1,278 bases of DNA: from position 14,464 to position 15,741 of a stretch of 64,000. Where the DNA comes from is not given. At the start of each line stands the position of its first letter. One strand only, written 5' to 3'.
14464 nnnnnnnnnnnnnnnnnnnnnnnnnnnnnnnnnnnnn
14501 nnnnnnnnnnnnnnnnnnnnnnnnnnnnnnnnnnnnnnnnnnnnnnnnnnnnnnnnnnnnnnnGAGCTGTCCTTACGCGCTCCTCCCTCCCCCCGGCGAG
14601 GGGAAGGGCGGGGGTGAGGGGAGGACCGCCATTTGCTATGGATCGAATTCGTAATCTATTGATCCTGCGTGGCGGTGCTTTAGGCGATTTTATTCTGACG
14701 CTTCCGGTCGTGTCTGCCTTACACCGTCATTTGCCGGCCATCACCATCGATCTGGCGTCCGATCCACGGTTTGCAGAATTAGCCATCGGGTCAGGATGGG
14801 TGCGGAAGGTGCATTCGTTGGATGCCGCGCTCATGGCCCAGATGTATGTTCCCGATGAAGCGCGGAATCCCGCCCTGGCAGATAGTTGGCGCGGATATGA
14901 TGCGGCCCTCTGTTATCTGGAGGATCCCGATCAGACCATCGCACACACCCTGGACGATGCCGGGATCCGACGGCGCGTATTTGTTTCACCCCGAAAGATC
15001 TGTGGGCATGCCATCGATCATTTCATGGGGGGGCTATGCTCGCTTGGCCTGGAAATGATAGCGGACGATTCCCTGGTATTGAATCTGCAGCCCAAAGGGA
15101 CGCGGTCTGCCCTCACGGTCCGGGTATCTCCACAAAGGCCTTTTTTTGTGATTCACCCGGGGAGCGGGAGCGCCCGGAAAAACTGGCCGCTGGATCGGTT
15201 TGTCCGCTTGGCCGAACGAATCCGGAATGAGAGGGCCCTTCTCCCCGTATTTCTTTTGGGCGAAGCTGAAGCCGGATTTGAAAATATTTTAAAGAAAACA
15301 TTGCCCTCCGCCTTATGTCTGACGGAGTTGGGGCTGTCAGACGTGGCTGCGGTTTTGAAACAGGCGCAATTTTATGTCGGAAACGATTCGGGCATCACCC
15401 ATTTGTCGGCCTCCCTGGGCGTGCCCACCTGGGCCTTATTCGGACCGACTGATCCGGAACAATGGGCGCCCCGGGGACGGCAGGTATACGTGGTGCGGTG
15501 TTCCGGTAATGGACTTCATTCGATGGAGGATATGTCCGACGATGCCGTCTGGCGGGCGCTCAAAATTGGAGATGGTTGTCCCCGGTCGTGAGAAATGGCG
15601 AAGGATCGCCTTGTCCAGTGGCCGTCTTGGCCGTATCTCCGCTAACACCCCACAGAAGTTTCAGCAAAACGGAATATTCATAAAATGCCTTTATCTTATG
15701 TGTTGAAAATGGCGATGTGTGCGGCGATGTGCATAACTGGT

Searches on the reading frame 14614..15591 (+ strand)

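Call 47: search_protein_families(library=pfam, proteins=[window:14614-15591:+], max_evalue=0.0001)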
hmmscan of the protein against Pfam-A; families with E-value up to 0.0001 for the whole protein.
window:14614-15591:+ (325 aa): 1 family
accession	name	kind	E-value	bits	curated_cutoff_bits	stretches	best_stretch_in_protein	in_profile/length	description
PF01075.23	Glyco_transf_9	-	8.7e-24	84.6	22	1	172-296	101-229/247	Glycosyltransferase family 9 (heptosyltransferase)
